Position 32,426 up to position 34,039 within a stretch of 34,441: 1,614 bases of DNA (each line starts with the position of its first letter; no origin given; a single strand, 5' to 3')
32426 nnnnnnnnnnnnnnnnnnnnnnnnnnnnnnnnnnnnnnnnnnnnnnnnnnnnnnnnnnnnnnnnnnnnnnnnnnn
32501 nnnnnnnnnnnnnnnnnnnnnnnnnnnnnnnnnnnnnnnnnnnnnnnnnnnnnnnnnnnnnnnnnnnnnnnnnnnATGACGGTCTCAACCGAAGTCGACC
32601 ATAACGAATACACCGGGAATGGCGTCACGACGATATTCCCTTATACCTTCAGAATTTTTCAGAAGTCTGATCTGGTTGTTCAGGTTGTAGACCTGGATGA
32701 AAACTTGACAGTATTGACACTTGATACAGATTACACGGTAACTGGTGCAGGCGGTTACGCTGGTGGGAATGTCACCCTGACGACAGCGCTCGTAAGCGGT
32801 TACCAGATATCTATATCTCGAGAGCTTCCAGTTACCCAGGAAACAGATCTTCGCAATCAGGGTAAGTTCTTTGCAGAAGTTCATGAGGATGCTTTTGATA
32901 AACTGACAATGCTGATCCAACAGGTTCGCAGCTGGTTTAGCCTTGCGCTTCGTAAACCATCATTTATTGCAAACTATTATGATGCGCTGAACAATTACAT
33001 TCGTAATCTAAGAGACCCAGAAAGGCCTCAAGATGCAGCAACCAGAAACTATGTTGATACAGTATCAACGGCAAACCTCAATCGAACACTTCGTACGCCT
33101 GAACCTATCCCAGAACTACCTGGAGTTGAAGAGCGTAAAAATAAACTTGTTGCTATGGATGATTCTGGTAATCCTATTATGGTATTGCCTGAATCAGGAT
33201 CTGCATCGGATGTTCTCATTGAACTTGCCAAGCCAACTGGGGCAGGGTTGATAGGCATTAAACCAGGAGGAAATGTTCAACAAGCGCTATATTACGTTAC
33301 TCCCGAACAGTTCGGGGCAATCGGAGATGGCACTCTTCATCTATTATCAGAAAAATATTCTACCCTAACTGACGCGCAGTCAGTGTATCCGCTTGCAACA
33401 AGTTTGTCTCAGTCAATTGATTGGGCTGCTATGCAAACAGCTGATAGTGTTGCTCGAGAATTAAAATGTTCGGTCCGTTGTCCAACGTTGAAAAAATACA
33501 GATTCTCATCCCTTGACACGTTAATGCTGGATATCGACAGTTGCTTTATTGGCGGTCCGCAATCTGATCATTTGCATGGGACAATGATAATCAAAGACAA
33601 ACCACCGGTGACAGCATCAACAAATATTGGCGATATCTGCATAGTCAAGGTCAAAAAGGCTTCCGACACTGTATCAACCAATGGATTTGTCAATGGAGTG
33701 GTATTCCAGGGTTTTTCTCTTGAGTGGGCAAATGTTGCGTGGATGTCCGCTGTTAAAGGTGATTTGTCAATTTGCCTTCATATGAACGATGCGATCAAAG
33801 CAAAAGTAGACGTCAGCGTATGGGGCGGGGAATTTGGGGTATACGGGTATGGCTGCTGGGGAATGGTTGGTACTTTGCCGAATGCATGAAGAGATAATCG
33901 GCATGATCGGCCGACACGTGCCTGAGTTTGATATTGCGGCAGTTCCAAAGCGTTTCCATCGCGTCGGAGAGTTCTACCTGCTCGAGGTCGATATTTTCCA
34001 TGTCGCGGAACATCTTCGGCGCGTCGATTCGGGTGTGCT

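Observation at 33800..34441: Abrupt junction at about 33.85-33.9 kb: tailspike stops early and collides with an unrelated, apparently more GC-rich minus-strand ORF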

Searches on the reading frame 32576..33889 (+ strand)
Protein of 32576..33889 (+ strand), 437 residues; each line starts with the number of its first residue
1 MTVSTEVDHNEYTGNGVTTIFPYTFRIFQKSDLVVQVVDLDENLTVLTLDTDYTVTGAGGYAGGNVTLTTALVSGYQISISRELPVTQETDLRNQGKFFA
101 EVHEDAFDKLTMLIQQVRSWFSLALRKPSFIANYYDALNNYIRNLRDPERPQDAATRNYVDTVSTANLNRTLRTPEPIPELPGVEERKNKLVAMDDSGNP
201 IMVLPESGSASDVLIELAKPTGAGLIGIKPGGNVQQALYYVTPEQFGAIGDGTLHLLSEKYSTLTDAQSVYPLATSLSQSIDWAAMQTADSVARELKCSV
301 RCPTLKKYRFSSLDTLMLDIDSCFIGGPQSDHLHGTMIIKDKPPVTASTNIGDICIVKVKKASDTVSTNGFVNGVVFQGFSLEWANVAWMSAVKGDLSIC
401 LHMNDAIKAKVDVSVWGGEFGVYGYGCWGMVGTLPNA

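Call 9: search_protein_families(library=pfam, proteins=[window:32576-33889:+], max_evalue=0.1)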
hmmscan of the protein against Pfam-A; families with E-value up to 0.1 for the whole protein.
window:32576-33889:+ (437 aa): 1 family
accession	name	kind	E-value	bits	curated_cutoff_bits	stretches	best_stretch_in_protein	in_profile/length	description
PF03906.20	Phage_T7_tail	-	0.021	14.9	25.2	0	10-162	9-150/157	Phage T7 tail fibre protein, N-terminal domain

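Call 10: search_protein_families(library=ncbifam, proteins=[window:32576-33889:+], max_evalue=0.1)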
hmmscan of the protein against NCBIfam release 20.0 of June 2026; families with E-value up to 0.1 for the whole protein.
window:32576-33889:+ (437 aa): 0 families
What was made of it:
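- Tried and rejected: NCBIfam has no model for either fragment (call 10).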

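Call 19: find_encoding_contigs(protein=window:32576-33889:+, flank=10000, max_places=10)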
Protein window:32576-33889:+ (437 aa): 2 contigs read that carry it; 2 places shown.
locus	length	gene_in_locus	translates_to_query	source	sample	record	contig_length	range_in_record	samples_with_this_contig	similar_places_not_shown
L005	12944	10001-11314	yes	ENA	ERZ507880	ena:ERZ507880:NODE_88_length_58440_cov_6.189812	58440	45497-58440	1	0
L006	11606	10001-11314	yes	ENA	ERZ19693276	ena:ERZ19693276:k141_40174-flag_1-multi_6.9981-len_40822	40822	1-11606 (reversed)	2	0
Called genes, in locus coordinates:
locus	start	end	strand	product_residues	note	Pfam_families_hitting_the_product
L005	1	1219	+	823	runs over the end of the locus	-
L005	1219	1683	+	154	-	-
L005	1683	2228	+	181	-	PF24072:T7_gp14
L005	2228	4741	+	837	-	-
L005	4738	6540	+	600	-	-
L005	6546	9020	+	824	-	-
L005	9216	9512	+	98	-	-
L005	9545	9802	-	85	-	-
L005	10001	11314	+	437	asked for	-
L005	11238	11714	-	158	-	PF12541:DUF3737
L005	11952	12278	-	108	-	PF05437:AzlD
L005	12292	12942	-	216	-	?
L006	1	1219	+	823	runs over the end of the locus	-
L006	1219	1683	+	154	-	-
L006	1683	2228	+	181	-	PF24072:T7_gp14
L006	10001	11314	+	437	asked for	-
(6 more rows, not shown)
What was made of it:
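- The junction appears in two assemblies made with different assemblers (call 19).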

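Call 28: search_dna_similar(query=window:32576-33889:+, collection=phages, mode=protein, max_rows=25)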
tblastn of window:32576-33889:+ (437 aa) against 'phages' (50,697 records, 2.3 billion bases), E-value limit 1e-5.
Records with a match: 201; places in all: 202; records where one place covers at least 80% of the query: 0.
Best place of each record, by identity: 90-95% 3; 80-90% 10; 60-80% 28; <60% 160.
By first word of the organism name: Pseudomonas 46; Klebsiella 31; Escherichia 28; Salmonella 21; Pelagibacter 14; Burkholderia 5; Caudoviricetes 5; Bordetella 5; Acinetobacter 5; Erwinia 4; and 20 more.
By host as written in the record: - 26; Pseudomonas aeruginosa 26; Klebsiella pneumoniae 12; Candidatus Pelagibacter ubique HTCC1062 11; Escherichia coli 8; Pseudomonas aeruginosa PA14 5; Klebsiella sp. 5; Escherichia coli O157:H7 4; and 69 more.
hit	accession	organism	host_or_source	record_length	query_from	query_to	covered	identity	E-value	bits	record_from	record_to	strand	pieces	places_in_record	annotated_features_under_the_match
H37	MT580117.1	Salmonella phage 66FD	Salmonella enterica subsp. enterica ...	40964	1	238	54%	82.8%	2e-109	360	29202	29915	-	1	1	tailspike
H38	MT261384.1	Salmonella virus PAT1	Salmonella enterica subsp. enterica ...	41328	1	238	54%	82.8%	2e-109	360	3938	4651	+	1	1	eliminase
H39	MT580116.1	Salmonella phage 65FD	Salmonella enterica subsp. enterica ...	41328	1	238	54%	82.8%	2e-109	360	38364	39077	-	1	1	tailspike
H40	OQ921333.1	Escherichia phage vB_EcoP_PAS61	Escherichia coli strain A11-1675 ...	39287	1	252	58%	77.2%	1e-112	369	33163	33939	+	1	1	tailspike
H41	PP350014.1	phage PH444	-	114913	1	230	53%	82.6%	1e-105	349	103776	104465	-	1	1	record has no annotation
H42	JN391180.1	Salmonella phage SPN1S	pathenogenic Salmonella bacterium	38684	1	238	54%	79.8%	2e-106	351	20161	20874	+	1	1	tailspike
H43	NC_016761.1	Salmonella phage SPN1S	pathenogenic Salmonella bacterium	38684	1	238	54%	79.8%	2e-106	351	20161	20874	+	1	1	tail spike protein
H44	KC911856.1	Salmonella phage SPC32H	Salmonella enterica serovar Typhimurium ...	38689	1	238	54%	79.8%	2e-106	351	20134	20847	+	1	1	tsp: tailspike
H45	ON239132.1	Escherichia phage S192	Escherichia coli 192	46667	226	434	48%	90.4%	3e-125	405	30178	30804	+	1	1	tail fibers protein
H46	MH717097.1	Escherichia phage C1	Escherichia coli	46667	226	434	48%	90.4%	4e-125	405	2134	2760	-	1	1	hypothetical protein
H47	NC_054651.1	Escherichia phage C1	Escherichia coli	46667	226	434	48%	90.4%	4e-125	405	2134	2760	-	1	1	tail fiber protein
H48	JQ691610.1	Salmonella phage SPN9TCW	Salmonella typhimurium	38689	1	238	54%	79.4%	8e-106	349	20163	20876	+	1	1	putative tailspike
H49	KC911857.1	Salmonella phage SPC32N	Salmonella enterica serovar Typhimurium ...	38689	1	238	54%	79.4%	8e-106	349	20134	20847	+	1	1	tsp: tailspike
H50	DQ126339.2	Escherichia phage phiV10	Escherichia coli O157:H7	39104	1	230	53%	82.2%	5e-105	347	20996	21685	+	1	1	putative tail fiber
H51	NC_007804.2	Escherichia phage phiV10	Escherichia coli O157:H7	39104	1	230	53%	82.2%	5e-105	347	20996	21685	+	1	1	tail fiber protein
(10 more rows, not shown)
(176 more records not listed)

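Call 36: find_homologous_proteins(query=window:32576-33889:+, max_evalue=1e-50)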
Query window:32576-33889:+ (437 aa): 1240 proteins with E <= 1e-50 among 8000 candidates; the best 120 are listed.
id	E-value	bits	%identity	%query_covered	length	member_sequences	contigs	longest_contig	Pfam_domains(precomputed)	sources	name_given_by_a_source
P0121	9.8e-263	890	90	99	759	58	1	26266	-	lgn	-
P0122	8.3e-210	715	74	99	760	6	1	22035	-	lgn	-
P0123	6.3e-204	696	72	99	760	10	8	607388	-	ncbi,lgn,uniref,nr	ncbi:TPA: hypothetical protein JAD16_000762 [Proteus mirabilis]|uniref:hypothetical protein n=1 Tax=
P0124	8.7e-201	686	71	99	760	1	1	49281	-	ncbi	ncbi:hypothetical protein ACWWJJ_15975 [Proteus mirabilis]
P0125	1.4e-165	570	61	99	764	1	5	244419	-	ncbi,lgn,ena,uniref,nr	ncbi:hypothetical protein [Escherichia coli]|uniref:hypothetical protein n=1 Tax=Escherichia coli Ta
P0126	1.4e-165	570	61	99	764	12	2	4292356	-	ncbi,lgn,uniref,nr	ncbi:hypothetical protein [Shigella dysenteriae]|uniref:hypothetical protein n=1 Tax=Shigella dysent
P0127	1.9e-165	569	61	99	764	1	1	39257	-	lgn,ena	-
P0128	2.5e-165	569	61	99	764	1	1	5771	-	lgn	-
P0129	2.5e-165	569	61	99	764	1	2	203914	-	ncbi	-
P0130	9.4e-165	567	61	99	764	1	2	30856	-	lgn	-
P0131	2.2e-164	566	63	98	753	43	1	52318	-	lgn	-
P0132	3.4e-164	565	61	99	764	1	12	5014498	-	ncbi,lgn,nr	ncbi:TPA: hypothetical protein ACIX3E_000727 [Escherichia coli]|nr:hypothetical protein [Escherichia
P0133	4.2e-163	561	61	99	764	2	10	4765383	-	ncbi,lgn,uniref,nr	ncbi:hypothetical protein [Escherichia coli]|uniref:hypothetical protein n=1 Tax=Escherichia coli Ta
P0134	5.9e-163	561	61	99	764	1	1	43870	-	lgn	-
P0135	4.3e-155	535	60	97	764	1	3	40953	-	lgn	-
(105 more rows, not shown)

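Call 38: find_encoding_contigs(protein=P0121, flank=6000, max_places=3)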
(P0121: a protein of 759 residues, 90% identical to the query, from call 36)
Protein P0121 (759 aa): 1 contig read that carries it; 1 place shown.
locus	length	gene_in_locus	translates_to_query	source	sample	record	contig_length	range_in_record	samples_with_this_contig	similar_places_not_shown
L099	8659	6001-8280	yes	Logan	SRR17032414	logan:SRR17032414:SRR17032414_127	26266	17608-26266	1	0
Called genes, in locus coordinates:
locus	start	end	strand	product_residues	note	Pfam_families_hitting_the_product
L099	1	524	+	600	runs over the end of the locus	-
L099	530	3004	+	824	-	-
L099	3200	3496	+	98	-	-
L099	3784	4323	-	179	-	PF15956:DUF4760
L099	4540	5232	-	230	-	PF02498:Bro-N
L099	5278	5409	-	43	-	PF10554:Phage_ASH (weak)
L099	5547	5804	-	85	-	-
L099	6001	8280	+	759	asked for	-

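Call 40: list_cluster_members(proteins=[window:32576-33889:+, window:33813-34289:-])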
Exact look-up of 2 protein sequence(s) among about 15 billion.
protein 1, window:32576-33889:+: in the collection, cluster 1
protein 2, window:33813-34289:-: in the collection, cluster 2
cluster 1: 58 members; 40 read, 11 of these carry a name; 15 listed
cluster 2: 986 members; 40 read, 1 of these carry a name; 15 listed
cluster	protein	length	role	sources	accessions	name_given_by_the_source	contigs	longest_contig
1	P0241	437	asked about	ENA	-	-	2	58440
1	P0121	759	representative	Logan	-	-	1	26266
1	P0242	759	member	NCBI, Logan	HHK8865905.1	TPA: hypothetical protein ACQZBT_000724 [Escherichia coli]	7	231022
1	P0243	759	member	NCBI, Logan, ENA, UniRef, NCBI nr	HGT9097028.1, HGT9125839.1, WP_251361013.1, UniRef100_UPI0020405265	TPA: hypothetical protein ACM4JN_000604 [Escherichia coli] | hypothetical protein n=1 Tax=Escherichia coli TaxID=562 RepID=UPI0020405265 | hypothetical protein [Escherichia coli]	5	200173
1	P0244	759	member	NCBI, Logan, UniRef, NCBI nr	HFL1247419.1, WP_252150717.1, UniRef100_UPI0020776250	TPA: hypothetical protein ACGR0T_002211 [Escherichia coli] | hypothetical protein n=1 Tax=Escherichia coli TaxID=562 RepID=UPI0020776250 | hypothetical protein [Escherichia coli]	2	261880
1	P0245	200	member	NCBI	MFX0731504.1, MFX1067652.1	hypothetical protein ABEL38_23260 [Escherichia coli]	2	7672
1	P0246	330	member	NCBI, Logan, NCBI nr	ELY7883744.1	hypothetical protein SOO94_004677 [Escherichia coli] | hypothetical protein [Escherichia coli]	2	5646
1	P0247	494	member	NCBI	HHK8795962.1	TPA: hypothetical protein ACQZBP_004507, partial [Escherichia coli]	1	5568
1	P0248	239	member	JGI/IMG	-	hypothetical protein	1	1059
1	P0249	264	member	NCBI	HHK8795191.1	TPA: hypothetical protein ACQZBP_003698, partial [Escherichia coli]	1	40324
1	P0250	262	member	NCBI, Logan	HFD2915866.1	TPA: hypothetical protein ACF2Z9_001995 [Escherichia coli]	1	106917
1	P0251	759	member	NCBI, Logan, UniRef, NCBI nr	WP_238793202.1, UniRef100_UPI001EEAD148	hypothetical protein [Escherichia coli] | hypothetical protein n=1 Tax=Escherichia coli TaxID=562 RepID=UPI001EEAD148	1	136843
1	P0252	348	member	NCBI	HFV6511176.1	TPA: hypothetical protein ACH9YB_004668, partial [Escherichia coli]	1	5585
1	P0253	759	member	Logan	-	-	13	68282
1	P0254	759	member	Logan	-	-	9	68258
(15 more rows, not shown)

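Call 42: find_encoding_contigs(protein=P0244, flank=10000, max_places=3)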
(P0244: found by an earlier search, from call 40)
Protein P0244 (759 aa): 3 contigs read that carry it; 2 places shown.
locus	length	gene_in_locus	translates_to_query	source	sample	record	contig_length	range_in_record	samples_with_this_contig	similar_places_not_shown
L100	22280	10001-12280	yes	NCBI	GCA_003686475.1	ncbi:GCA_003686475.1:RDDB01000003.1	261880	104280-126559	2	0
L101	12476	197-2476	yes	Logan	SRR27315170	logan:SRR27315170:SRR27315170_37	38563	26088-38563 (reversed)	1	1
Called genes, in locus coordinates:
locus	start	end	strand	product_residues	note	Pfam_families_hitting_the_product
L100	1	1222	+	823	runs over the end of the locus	-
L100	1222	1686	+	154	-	-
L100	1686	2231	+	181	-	PF24072:T7_gp14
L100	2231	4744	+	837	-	-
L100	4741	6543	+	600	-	-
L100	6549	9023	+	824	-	-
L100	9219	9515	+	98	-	-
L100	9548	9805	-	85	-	-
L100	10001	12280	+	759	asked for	-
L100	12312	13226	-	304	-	PF01757:Acyl_transf_3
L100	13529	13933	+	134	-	PF16931:Phage_holin_8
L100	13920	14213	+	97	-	PF05449:Phage_holin_3_7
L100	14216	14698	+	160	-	PF05257:CHAP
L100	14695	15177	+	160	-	PF10721:DUF2514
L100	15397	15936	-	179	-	PF17358:DUF5384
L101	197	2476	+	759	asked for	-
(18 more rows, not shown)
